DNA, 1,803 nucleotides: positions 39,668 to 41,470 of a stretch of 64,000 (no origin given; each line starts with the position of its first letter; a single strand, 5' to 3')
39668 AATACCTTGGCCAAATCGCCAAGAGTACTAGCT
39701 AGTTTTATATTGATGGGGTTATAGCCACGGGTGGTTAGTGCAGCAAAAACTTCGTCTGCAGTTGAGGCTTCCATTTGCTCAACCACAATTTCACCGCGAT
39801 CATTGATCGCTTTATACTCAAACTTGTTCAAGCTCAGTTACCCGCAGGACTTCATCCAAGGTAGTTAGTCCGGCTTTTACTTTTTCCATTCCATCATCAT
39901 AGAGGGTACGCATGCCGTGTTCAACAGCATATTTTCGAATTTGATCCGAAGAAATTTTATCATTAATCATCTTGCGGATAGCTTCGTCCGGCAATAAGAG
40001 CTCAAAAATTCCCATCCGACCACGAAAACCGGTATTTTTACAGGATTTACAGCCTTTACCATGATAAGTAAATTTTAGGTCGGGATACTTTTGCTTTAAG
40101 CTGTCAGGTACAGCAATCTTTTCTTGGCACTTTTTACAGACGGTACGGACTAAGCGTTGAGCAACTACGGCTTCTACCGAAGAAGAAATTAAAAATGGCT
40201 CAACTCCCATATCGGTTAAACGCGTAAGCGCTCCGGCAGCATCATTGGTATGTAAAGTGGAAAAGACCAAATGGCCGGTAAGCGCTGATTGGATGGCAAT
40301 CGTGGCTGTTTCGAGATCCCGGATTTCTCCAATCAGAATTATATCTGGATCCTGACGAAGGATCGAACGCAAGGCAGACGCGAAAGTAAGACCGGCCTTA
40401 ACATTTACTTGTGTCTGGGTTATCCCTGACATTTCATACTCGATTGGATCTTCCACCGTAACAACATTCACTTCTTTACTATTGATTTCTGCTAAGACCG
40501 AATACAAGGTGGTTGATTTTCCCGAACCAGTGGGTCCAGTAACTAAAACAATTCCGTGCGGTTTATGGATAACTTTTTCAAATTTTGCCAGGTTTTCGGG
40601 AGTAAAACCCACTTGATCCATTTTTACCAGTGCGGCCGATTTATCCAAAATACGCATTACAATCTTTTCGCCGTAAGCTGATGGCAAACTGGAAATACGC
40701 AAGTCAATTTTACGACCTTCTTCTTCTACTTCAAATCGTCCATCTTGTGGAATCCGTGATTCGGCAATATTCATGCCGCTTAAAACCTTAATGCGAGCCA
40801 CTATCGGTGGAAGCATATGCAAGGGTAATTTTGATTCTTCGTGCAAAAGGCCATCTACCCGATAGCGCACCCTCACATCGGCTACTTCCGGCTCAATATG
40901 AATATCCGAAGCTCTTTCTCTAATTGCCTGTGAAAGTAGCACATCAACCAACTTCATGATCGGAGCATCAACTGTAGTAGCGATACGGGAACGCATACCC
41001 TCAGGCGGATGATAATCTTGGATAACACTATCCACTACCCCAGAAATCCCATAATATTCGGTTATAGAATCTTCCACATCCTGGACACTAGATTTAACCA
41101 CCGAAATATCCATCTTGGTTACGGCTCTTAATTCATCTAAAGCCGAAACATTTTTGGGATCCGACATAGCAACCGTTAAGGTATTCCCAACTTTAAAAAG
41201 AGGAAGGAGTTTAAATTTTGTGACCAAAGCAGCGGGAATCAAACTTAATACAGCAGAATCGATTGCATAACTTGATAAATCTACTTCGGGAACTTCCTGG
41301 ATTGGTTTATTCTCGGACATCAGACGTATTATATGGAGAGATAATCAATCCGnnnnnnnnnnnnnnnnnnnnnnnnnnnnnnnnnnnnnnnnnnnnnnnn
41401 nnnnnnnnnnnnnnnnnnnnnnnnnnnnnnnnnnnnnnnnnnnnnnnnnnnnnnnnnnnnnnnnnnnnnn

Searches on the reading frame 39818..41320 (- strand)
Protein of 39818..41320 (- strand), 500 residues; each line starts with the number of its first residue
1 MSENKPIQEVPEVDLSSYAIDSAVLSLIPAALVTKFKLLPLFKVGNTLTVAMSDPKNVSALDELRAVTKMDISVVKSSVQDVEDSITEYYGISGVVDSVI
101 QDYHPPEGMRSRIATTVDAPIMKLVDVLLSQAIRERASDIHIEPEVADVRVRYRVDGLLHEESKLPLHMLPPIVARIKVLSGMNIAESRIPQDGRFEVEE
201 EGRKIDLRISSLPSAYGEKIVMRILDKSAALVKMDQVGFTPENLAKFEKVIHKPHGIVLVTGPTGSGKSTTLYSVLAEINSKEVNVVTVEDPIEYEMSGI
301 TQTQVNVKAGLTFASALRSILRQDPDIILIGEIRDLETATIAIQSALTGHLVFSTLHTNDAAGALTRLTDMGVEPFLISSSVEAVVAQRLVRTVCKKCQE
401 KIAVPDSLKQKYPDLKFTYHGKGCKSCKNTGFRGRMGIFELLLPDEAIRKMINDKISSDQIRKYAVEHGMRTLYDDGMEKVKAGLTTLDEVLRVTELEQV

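Call 72: search_protein_families(library=pfam, proteins=[window:39818-41320:-], max_evalue=0.00001)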
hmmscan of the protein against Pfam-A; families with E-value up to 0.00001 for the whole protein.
window:39818-41320:- (500 aa): 2 families
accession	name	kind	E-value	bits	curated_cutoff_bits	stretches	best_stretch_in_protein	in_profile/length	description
PF00437.27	T2SSE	-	4.1e-139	463.8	24.9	1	118-493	5-370/370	Type II/IV secretion system protein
PF05157.20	MshEN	-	5.2e-17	62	23.1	1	10-92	3-86/90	MshEN domain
